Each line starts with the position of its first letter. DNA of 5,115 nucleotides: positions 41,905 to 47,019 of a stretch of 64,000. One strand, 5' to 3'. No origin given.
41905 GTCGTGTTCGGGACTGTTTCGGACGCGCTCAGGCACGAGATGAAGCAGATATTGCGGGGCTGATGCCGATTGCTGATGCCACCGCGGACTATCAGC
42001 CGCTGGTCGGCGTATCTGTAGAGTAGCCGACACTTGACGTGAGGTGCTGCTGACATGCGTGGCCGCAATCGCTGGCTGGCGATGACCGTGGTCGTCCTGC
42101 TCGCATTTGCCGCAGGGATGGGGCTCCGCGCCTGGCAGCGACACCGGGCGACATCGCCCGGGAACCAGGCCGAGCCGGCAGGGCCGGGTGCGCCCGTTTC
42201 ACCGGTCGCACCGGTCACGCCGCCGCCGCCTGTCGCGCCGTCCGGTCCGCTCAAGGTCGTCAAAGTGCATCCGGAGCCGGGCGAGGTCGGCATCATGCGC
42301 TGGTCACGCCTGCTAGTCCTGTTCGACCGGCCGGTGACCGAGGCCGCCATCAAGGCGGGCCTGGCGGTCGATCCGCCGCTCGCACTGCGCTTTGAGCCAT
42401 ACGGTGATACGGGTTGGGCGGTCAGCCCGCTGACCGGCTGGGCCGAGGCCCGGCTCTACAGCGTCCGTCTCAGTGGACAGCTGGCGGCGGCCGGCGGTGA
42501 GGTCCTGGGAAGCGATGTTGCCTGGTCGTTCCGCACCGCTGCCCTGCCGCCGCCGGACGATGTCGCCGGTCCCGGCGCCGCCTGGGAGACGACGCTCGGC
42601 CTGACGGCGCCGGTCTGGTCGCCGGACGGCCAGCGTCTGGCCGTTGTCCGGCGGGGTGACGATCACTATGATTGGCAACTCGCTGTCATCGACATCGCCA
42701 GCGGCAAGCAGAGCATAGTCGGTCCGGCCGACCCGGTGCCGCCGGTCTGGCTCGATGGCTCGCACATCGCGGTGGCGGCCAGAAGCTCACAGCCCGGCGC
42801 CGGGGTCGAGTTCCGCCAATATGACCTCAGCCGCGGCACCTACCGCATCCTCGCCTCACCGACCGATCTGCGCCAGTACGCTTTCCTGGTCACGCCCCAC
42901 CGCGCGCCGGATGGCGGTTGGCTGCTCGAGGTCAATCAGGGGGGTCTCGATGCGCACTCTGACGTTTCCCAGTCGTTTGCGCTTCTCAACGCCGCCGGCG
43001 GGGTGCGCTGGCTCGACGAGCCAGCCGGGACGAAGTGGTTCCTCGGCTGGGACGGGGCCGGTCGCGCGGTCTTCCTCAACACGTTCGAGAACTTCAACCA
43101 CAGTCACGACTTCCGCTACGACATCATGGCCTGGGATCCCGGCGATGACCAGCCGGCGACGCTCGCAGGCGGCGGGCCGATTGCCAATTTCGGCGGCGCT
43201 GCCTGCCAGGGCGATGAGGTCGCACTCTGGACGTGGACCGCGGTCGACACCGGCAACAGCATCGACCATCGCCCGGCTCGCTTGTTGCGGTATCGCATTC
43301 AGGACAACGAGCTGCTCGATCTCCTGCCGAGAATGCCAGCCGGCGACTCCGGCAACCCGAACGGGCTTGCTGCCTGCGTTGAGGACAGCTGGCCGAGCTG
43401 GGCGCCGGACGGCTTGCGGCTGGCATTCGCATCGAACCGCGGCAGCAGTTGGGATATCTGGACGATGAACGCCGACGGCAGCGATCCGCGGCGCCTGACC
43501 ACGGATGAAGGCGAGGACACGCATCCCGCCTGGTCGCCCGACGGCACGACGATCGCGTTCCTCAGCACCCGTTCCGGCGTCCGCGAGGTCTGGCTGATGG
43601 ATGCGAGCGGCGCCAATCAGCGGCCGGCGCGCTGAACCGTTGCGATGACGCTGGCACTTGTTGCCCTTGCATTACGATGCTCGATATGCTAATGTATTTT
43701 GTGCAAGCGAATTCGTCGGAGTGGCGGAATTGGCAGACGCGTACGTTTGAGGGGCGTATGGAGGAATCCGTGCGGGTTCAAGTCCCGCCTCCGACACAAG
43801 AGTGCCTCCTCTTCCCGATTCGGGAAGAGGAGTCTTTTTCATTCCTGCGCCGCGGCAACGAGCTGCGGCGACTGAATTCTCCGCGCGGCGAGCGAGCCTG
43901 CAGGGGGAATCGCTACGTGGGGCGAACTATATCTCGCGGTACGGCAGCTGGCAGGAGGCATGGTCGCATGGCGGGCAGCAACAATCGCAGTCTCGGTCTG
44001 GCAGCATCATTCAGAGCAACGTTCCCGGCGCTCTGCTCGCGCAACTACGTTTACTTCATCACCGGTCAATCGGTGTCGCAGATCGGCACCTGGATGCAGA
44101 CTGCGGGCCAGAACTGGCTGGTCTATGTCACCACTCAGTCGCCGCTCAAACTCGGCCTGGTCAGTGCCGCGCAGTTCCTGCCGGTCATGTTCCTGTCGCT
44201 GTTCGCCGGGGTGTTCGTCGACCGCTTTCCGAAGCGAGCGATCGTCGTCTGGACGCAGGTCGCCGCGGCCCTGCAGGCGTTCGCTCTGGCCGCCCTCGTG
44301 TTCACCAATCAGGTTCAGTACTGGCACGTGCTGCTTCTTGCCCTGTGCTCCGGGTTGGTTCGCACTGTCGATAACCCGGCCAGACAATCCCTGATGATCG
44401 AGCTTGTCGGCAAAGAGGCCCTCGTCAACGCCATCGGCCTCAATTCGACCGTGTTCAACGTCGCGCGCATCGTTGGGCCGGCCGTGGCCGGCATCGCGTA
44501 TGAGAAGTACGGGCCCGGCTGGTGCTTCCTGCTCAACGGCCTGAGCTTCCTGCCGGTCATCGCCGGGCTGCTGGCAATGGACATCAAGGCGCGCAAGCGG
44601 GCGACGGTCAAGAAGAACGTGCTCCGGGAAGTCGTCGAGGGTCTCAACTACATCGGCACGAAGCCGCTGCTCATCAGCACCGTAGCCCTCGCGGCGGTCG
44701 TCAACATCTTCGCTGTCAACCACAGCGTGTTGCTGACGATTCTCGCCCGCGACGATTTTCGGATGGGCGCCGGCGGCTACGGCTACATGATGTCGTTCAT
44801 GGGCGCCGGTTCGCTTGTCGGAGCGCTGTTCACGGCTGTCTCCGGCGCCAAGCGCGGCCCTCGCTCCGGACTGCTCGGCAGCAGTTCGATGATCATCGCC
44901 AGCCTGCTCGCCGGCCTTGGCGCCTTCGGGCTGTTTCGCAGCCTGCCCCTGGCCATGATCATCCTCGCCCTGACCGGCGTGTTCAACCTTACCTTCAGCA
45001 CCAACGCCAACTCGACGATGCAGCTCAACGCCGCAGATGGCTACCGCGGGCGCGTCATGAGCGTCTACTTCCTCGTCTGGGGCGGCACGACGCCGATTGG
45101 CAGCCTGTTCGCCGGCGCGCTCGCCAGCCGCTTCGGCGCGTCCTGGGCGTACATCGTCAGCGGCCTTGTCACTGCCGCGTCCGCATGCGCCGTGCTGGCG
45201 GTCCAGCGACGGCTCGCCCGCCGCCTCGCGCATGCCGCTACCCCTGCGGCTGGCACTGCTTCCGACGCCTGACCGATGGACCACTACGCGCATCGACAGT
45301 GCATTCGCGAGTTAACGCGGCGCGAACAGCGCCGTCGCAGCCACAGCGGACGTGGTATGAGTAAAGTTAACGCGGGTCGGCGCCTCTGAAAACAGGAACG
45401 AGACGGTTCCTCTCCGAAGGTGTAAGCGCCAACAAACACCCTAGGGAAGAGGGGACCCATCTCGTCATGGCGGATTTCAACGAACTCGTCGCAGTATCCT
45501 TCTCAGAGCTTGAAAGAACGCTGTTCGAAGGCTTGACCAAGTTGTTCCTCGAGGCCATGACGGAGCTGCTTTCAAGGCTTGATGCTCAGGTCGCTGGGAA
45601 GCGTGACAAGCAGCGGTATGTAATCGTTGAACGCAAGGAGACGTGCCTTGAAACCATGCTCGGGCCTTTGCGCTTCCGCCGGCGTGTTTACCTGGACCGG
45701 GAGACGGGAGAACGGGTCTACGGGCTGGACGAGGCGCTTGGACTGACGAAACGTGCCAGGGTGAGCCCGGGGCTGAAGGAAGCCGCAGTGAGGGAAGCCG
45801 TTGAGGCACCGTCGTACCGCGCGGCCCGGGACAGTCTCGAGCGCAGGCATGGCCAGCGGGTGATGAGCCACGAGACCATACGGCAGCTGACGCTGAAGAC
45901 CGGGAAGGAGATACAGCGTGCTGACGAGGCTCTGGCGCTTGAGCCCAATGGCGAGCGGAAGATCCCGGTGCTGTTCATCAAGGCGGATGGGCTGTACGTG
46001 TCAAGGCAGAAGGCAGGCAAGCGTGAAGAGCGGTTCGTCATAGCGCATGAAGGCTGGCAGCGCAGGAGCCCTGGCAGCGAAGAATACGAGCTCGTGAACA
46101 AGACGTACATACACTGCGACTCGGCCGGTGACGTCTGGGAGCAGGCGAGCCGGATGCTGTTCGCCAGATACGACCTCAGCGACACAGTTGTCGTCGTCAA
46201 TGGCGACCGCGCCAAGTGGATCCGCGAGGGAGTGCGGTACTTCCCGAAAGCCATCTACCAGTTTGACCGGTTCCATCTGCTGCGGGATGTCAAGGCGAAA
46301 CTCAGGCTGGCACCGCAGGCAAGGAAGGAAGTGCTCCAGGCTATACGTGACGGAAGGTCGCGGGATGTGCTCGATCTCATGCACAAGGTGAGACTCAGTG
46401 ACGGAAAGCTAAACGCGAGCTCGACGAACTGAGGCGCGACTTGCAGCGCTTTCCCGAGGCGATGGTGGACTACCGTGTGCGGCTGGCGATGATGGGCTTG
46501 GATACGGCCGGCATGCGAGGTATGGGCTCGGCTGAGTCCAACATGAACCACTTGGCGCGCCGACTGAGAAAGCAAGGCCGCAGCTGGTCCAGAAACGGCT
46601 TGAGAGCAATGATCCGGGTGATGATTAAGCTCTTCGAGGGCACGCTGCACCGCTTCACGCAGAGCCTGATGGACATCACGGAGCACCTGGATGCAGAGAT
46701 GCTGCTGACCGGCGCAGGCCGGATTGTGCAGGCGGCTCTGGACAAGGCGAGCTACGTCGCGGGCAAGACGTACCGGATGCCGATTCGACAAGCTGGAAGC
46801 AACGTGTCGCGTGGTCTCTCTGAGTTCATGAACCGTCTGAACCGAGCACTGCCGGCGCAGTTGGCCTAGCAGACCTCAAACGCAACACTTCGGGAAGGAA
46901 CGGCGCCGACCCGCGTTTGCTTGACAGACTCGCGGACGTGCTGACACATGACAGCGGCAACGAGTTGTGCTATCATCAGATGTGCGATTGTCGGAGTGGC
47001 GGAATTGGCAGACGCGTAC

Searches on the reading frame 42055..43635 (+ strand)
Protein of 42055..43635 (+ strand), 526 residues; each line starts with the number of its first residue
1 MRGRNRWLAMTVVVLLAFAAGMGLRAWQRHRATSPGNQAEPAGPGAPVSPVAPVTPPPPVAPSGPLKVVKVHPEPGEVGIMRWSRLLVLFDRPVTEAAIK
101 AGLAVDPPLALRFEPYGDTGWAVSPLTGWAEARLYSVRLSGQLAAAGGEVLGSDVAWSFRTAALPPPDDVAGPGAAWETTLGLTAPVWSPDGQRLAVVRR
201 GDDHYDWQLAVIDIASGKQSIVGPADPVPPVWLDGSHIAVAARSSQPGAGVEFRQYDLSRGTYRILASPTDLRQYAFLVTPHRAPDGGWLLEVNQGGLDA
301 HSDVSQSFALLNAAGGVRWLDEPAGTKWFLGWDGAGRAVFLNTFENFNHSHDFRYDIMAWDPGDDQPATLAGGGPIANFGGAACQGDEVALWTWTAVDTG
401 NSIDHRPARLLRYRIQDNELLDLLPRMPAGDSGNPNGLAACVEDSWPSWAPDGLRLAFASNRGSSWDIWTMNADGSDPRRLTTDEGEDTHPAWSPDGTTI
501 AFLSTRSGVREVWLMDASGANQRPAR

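Call 82: search_protein_families(library=pfam, proteins=[window:42055-43635:+], max_evalue=0.0001)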
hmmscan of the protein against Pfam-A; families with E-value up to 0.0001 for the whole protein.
window:42055-43635:+ (526 aa): 2 families
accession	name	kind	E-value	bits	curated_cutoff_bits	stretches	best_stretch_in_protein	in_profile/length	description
PF07676.18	PD40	-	7.6e-28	96.3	20.9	2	478-513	1-37/38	WD40-like Beta Propeller Repeat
PF00930.27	DPPIV_N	-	5.6e-05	22.5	22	0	445-511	46-127/354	Dipeptidyl peptidase IV (DPP IV) N-terminal region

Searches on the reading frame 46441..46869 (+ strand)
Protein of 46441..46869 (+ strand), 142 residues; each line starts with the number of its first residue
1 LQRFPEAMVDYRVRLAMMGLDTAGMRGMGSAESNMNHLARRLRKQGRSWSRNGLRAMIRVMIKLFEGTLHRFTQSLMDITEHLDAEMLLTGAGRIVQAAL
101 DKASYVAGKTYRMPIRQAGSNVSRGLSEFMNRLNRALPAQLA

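Call 53: search_protein_families(library=pfam, proteins=[window:46441-46869:+], max_evalue=0.00001)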
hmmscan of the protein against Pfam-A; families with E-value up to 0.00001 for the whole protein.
window:46441-46869:+ (142 aa): 1 family
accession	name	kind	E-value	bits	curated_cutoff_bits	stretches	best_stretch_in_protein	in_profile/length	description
PF06782.17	UPF0236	-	1.2e-17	64.3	24.3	1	3-71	324-392/400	Uncharacterised protein family (UPF0236)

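Call 65: search_protein_families(library=pfam, proteins=[window:46441-46869:+], max_evalue=0.001)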
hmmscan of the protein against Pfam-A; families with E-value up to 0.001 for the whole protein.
window:46441-46869:+ (142 aa): 1 family
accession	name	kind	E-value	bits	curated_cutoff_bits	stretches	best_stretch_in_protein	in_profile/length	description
PF06782.17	UPF0236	-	1.2e-17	64.3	24.3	1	3-71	324-392/400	Uncharacterised protein family (UPF0236)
